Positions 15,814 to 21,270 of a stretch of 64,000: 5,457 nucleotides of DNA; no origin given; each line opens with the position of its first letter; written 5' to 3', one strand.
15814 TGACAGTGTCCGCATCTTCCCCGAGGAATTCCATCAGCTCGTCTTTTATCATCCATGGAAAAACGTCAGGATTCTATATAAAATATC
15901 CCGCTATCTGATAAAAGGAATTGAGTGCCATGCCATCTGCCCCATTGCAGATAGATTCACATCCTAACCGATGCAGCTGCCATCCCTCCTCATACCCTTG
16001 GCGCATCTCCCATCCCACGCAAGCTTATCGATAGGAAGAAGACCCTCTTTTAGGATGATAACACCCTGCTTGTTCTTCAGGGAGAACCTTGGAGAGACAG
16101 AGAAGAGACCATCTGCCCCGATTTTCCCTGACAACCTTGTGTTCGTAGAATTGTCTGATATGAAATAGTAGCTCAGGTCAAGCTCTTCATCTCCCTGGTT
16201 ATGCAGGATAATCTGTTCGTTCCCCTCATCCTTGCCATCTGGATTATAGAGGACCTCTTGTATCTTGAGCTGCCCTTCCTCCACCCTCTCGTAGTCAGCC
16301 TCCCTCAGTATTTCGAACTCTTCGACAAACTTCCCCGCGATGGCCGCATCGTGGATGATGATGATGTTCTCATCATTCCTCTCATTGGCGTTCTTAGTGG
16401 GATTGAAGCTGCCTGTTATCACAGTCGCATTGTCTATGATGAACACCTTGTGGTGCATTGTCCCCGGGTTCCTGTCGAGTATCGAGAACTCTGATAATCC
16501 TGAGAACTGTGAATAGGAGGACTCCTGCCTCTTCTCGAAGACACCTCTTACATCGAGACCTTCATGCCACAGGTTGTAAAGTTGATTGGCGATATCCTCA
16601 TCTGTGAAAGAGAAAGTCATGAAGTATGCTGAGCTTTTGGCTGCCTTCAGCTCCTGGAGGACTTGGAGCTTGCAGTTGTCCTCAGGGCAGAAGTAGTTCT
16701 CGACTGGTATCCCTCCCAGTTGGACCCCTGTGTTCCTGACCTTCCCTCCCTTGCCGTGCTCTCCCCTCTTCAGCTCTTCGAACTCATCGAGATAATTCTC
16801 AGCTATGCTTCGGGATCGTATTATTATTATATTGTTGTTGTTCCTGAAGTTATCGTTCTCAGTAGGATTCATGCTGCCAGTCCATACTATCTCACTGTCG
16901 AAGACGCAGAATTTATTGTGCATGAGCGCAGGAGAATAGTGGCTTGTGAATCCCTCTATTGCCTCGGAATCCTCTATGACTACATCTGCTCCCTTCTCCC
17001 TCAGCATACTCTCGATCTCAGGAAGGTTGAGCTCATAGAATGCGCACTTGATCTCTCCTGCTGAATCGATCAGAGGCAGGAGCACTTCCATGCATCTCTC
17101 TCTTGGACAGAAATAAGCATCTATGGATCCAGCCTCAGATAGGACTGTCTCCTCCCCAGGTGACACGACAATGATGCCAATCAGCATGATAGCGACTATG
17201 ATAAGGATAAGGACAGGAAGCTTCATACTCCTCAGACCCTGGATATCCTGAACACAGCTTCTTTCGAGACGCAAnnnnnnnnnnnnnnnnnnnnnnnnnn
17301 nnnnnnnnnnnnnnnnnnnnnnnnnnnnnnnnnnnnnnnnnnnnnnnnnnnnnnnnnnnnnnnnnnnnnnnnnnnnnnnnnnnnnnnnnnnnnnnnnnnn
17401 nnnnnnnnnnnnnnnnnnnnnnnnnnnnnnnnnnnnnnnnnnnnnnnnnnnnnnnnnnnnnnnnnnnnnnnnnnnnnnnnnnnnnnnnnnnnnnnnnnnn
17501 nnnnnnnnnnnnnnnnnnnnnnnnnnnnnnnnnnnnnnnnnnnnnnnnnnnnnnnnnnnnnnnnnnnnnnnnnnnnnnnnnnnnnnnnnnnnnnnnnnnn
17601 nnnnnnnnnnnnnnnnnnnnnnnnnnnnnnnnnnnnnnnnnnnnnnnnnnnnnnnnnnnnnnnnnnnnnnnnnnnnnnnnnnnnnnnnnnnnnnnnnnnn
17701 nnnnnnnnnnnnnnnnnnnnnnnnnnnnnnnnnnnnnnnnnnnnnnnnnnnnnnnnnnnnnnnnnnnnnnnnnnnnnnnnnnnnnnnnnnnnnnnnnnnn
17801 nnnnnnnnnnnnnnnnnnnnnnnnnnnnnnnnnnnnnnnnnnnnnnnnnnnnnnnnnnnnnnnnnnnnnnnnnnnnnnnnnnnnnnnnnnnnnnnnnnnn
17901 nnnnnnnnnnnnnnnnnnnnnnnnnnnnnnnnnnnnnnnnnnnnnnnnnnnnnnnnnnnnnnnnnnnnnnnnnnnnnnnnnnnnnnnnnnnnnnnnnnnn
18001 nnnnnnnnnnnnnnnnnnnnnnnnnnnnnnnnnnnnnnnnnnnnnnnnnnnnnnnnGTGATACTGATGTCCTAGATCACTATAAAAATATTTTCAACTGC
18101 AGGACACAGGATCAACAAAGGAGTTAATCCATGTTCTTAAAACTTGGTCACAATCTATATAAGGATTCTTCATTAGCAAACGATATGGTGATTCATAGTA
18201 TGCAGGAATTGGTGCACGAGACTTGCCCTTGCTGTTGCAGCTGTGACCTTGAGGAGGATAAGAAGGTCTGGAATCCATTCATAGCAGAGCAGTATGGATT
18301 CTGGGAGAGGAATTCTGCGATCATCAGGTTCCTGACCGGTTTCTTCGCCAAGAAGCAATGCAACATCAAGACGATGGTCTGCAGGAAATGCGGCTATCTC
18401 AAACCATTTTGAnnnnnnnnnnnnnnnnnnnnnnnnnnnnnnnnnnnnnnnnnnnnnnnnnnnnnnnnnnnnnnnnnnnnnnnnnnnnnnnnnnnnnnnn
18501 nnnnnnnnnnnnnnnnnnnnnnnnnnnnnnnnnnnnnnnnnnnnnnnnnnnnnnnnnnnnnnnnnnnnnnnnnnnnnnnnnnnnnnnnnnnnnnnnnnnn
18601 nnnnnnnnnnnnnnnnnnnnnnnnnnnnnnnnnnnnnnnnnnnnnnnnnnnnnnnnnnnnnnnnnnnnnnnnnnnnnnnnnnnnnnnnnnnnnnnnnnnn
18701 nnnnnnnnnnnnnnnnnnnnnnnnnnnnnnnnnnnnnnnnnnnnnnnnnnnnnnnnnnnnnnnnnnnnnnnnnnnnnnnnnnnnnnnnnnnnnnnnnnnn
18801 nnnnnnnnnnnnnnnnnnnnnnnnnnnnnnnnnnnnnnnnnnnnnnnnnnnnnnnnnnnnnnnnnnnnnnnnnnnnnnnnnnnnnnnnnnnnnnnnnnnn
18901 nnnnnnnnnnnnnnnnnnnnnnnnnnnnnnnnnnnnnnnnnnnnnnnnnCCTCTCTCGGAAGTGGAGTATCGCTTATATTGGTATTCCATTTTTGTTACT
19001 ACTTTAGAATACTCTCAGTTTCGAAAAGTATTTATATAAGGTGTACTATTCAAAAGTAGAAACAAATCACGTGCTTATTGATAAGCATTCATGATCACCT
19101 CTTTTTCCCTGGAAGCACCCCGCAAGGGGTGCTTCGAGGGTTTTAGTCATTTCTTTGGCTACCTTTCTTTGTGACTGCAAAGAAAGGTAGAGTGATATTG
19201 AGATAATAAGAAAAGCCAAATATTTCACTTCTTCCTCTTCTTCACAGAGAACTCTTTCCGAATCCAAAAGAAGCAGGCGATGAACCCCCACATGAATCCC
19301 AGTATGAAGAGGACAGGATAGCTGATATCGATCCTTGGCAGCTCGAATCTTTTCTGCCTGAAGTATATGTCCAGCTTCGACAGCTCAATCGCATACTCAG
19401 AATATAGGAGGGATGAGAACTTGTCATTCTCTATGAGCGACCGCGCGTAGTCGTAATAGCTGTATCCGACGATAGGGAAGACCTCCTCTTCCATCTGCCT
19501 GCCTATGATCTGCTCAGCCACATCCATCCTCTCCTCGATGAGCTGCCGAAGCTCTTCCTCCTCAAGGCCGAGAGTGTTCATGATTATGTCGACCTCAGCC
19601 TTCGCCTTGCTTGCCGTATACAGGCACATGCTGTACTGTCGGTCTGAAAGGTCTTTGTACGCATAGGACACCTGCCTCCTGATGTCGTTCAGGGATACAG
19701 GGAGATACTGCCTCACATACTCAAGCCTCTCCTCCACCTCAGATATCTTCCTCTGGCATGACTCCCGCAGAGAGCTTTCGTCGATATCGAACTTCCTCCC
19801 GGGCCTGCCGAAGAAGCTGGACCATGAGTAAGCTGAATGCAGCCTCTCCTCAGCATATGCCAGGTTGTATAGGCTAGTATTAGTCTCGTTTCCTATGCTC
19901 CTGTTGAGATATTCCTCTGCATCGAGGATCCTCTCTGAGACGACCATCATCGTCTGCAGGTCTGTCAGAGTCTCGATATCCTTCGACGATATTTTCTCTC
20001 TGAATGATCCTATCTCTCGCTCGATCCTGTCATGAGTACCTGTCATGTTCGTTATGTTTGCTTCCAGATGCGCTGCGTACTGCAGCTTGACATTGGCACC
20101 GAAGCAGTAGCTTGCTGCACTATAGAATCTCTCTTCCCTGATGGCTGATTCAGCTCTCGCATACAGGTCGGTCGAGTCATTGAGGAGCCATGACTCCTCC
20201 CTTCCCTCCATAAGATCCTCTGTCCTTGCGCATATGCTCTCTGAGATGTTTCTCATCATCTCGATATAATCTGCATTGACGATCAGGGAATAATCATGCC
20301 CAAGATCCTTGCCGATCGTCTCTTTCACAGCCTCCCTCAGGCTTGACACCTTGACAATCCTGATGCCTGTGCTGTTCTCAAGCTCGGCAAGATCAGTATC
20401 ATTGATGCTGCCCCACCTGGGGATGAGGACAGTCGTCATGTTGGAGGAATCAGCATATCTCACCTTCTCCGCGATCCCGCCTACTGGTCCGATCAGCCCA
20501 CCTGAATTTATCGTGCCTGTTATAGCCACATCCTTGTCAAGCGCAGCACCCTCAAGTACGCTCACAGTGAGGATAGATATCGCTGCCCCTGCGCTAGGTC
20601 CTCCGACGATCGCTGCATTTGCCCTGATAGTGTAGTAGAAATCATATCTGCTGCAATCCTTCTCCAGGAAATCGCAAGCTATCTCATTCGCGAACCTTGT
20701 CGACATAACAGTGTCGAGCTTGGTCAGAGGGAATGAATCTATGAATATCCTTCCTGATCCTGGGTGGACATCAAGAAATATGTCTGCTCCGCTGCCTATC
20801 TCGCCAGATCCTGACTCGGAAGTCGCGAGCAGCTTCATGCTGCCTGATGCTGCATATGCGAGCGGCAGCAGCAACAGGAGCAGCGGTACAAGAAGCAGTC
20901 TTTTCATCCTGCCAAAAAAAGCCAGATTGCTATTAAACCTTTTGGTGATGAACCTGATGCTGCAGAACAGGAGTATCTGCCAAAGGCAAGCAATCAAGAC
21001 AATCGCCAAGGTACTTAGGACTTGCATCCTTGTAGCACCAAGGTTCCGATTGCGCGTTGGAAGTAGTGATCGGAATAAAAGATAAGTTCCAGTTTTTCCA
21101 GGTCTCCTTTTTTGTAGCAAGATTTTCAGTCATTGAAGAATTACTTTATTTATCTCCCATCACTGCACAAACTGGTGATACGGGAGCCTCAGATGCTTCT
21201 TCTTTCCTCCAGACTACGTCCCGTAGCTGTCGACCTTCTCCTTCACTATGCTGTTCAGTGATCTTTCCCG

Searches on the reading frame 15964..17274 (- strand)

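Call 14: search_protein_families(library=pfam, proteins=[window:15964-17274:-], max_evalue=0.01)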
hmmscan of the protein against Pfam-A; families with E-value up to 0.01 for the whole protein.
window:15964-17274:- (436 aa): 4 families
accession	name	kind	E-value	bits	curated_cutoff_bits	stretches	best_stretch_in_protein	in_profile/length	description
PF13091.12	PLDc_2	-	1.7e-36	125.4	27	2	206-321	2-129/132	PLD-like domain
PF00614.28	PLDc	-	2.6e-07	30.8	21.9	1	269-291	1-23/28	Phospholipase D Active site motif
PF00932.25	LTD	-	3.2e-06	27.9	34.3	1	333-408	5-68/109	Lamin Tail Domain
PF07894.18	SACK1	-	0.0013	18.7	21.4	0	270-323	216-268/274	Scaffolding anchor of CK1 domain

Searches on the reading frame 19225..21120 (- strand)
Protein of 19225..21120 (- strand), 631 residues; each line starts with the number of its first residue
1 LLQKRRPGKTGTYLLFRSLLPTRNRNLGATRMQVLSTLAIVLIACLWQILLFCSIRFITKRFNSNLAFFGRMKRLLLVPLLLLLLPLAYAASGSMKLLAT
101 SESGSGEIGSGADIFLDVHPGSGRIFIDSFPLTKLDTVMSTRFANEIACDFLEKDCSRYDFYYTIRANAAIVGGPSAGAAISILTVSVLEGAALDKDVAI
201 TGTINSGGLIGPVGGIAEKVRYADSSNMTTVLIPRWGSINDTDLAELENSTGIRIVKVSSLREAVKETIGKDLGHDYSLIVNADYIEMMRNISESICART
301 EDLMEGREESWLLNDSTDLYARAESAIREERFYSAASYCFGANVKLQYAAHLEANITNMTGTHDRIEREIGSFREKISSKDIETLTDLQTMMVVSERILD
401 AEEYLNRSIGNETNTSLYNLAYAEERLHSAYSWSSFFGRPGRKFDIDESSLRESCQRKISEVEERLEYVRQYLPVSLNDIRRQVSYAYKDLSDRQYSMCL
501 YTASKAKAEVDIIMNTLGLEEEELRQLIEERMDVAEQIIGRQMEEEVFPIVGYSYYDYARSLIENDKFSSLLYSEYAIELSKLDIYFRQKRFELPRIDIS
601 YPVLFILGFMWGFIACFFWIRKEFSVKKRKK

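Call 14: search_protein_families(library=pfam, proteins=[window:19225-21120:-], max_evalue=0.01)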
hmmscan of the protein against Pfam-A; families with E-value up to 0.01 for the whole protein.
window:19225-21120:- (631 aa): 1 family
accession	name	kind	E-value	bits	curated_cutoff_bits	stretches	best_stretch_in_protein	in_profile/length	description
PF05362.19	Lon_C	-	5.5e-13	49.4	21.1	1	172-268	107-202/205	Lon protease (S16) C-terminal proteolytic domain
